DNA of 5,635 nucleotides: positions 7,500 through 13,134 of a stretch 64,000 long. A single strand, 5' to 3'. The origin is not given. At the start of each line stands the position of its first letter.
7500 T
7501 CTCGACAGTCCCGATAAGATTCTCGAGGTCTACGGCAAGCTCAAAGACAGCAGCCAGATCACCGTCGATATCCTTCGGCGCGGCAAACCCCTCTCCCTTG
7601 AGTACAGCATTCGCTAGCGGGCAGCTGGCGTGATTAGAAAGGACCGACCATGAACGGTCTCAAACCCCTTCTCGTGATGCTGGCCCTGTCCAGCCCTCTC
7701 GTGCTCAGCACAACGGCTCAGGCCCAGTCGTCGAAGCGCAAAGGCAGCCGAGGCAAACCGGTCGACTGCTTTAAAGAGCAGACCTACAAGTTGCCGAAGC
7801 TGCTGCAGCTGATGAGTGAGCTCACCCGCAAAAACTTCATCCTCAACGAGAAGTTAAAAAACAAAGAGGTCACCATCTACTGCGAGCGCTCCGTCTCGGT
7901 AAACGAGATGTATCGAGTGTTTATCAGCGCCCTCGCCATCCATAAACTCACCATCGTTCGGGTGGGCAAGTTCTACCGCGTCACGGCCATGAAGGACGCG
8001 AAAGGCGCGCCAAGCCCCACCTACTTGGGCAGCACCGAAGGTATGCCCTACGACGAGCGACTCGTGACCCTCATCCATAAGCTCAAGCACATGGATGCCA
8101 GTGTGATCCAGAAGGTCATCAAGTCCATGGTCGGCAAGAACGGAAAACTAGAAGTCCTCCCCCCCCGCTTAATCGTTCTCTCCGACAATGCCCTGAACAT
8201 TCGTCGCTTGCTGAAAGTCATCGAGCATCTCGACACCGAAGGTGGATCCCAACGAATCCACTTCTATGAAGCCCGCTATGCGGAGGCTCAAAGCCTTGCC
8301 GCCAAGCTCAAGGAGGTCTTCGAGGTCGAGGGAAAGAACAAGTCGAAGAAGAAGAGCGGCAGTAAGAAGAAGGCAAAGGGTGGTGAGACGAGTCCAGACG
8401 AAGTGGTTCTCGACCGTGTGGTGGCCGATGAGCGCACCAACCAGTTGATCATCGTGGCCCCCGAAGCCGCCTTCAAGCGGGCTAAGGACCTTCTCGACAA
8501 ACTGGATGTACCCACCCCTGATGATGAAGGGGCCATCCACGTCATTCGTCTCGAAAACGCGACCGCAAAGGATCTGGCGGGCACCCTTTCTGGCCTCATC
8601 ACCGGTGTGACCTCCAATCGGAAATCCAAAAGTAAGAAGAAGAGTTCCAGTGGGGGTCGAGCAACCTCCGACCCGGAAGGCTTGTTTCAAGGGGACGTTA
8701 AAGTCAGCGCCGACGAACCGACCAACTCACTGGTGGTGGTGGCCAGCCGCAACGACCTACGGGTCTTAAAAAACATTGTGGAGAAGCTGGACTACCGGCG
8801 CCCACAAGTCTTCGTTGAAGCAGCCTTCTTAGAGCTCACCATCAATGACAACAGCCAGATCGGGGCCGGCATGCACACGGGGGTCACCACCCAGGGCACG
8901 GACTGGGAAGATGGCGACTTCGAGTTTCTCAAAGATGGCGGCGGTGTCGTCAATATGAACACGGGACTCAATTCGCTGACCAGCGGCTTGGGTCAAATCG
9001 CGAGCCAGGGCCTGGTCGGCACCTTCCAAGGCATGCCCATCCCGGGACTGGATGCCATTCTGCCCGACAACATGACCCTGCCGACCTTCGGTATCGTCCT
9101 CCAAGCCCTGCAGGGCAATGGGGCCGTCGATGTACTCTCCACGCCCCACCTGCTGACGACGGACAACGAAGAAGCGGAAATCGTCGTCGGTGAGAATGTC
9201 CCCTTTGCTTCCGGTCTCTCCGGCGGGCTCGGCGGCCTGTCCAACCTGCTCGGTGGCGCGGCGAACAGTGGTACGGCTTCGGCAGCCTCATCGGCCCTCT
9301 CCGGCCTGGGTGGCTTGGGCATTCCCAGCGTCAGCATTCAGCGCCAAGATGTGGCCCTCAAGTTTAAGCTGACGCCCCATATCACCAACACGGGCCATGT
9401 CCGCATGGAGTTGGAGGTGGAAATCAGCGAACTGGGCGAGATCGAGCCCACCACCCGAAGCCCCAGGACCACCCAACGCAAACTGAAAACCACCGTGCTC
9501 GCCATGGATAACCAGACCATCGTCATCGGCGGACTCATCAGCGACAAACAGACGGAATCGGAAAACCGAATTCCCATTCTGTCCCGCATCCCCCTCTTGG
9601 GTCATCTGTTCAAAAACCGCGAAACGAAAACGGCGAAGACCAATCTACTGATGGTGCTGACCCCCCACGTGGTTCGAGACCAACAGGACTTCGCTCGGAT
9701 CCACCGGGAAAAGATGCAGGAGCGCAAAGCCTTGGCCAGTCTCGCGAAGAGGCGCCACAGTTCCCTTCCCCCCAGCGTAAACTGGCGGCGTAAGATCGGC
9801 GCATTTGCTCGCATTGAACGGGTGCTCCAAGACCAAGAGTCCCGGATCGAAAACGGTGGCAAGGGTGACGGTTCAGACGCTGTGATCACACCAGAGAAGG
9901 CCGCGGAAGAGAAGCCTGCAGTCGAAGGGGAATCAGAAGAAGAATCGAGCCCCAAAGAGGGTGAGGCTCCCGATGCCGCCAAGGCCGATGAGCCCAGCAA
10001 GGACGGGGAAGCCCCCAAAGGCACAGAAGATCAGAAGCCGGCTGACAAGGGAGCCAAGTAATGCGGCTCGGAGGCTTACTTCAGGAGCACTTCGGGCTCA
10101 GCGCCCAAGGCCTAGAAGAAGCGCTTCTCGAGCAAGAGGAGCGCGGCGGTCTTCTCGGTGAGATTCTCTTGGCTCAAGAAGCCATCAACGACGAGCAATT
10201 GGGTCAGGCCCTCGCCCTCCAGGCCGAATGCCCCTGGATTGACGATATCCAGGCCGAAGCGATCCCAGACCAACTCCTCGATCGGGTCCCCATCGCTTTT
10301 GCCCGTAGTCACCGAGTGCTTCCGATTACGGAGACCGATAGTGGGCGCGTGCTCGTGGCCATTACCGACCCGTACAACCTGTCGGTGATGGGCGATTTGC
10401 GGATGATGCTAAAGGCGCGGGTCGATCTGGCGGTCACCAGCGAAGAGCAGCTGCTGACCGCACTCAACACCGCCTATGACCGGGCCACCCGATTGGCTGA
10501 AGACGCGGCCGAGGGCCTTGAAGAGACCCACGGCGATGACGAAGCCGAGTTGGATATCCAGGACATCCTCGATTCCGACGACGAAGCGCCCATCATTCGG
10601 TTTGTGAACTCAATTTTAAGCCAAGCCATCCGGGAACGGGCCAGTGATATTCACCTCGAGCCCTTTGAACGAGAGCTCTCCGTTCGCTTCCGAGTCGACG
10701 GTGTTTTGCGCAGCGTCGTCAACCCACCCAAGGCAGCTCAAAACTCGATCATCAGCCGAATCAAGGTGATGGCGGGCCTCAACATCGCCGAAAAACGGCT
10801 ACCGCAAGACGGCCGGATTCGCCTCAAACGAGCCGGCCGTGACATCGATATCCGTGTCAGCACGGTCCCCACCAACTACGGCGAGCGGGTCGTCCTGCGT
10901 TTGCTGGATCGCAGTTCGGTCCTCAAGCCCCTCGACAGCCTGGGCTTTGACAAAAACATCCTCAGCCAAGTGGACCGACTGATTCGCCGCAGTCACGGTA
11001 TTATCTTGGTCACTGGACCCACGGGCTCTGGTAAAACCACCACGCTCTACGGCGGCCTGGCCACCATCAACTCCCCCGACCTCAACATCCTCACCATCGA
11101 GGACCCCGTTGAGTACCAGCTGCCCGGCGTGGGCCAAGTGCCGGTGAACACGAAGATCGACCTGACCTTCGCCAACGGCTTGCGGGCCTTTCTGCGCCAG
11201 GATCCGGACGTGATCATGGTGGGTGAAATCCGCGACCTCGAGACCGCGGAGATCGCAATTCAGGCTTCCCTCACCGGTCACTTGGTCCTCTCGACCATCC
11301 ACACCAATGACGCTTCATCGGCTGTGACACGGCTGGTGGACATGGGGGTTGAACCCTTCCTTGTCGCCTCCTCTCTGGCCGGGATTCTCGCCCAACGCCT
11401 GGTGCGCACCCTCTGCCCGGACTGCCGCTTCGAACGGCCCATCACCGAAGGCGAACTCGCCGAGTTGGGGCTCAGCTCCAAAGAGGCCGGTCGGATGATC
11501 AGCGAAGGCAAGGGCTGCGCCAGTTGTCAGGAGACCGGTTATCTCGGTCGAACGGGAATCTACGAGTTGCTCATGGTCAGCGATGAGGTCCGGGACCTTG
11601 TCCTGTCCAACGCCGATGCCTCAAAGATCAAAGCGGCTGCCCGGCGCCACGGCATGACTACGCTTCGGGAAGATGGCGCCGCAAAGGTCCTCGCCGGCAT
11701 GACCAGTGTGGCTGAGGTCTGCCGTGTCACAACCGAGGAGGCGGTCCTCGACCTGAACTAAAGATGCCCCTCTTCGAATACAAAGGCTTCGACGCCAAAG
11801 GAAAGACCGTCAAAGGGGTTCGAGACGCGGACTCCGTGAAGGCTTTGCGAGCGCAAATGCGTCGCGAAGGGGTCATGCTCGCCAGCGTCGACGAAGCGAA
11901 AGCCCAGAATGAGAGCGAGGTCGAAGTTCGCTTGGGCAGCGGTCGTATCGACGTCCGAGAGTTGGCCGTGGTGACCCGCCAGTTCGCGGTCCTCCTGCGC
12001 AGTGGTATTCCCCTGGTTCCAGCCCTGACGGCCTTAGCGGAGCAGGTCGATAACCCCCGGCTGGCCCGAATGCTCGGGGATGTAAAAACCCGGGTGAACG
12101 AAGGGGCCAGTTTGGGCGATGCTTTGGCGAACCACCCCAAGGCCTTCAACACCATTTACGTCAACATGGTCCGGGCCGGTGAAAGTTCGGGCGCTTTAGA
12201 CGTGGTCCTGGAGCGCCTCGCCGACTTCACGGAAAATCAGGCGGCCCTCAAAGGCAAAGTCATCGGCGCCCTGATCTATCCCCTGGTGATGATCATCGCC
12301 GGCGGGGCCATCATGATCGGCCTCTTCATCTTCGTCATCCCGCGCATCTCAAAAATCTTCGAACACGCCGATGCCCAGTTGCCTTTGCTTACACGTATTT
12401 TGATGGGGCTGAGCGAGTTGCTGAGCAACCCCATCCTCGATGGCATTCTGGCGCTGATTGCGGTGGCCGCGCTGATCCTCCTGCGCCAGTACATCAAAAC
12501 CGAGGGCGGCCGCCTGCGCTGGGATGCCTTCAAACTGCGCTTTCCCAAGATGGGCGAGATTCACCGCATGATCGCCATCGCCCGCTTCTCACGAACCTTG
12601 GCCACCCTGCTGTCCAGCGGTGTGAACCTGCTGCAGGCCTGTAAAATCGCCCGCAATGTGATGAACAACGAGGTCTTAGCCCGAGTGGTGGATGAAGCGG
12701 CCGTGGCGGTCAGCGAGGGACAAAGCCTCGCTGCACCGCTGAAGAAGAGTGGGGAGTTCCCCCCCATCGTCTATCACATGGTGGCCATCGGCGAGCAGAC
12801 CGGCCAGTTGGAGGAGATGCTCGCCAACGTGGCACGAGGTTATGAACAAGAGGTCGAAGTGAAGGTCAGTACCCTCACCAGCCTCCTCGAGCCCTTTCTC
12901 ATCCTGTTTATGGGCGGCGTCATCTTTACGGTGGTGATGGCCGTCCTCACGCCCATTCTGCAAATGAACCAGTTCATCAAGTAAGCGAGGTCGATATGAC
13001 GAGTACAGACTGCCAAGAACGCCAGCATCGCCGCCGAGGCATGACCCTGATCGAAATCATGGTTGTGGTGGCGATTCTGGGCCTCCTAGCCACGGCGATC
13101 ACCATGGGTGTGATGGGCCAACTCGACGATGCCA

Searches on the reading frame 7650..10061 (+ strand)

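Call 18: search_protein_families(library=pfam, proteins=[window:7650-10061:+], max_evalue=0.00001)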
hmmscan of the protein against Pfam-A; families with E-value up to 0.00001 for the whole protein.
window:7650-10061:+ (803 aa): 3 families
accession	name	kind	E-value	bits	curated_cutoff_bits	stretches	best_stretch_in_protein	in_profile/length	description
PF00263.26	Secretin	-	3.3e-42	144.4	27.5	1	486-676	1-169/169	Bacterial type II and III secretion system protein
PF03958.22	Secretin_N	-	3.7e-30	104.4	28.2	2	297-386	2-69/69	Bacterial type II/III secretion system short domain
PF21305.2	type_II_gspD_N0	-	1.8e-10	41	27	1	48-111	8-71/71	GspD-like, N0 domain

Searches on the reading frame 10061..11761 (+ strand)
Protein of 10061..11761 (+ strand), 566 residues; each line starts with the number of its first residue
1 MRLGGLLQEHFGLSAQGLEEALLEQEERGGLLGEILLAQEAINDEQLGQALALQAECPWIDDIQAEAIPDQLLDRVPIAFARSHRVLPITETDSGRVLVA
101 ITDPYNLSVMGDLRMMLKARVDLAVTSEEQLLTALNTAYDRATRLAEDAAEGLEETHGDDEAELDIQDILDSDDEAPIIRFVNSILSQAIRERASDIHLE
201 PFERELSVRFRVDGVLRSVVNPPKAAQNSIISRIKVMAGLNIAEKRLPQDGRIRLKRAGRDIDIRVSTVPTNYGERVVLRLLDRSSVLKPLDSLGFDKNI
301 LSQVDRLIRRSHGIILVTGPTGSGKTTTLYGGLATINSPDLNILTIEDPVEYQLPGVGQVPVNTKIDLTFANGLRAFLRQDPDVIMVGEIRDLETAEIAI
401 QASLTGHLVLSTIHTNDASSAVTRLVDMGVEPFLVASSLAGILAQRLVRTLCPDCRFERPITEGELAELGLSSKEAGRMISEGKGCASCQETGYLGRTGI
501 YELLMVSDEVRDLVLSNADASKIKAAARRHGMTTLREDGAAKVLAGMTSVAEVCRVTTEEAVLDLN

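Call 18: search_protein_families(library=pfam, proteins=[window:10061-11761:+], max_evalue=0.00001)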
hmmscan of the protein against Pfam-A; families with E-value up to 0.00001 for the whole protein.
window:10061-11761:+ (566 aa): 2 families
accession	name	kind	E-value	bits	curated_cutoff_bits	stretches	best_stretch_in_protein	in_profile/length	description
PF00437.27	T2SSE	-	3.6e-146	487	24.9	1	172-555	2-370/370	Type II/IV secretion system protein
PF05157.20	MshEN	-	5.2e-16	58.8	23.1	1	62-143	7-88/90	MshEN domain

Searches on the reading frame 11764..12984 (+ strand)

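Call 18: search_protein_families(library=pfam, proteins=[window:11764-12984:+], max_evalue=0.00001)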
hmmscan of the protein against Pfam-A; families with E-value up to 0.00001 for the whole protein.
window:11764-12984:+ (406 aa): 1 family
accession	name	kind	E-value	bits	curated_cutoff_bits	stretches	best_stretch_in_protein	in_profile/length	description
PF00482.28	T2SSF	-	6e-65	217.3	25.2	2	71-193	2-125/125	Type II secretion system (T2SS), protein F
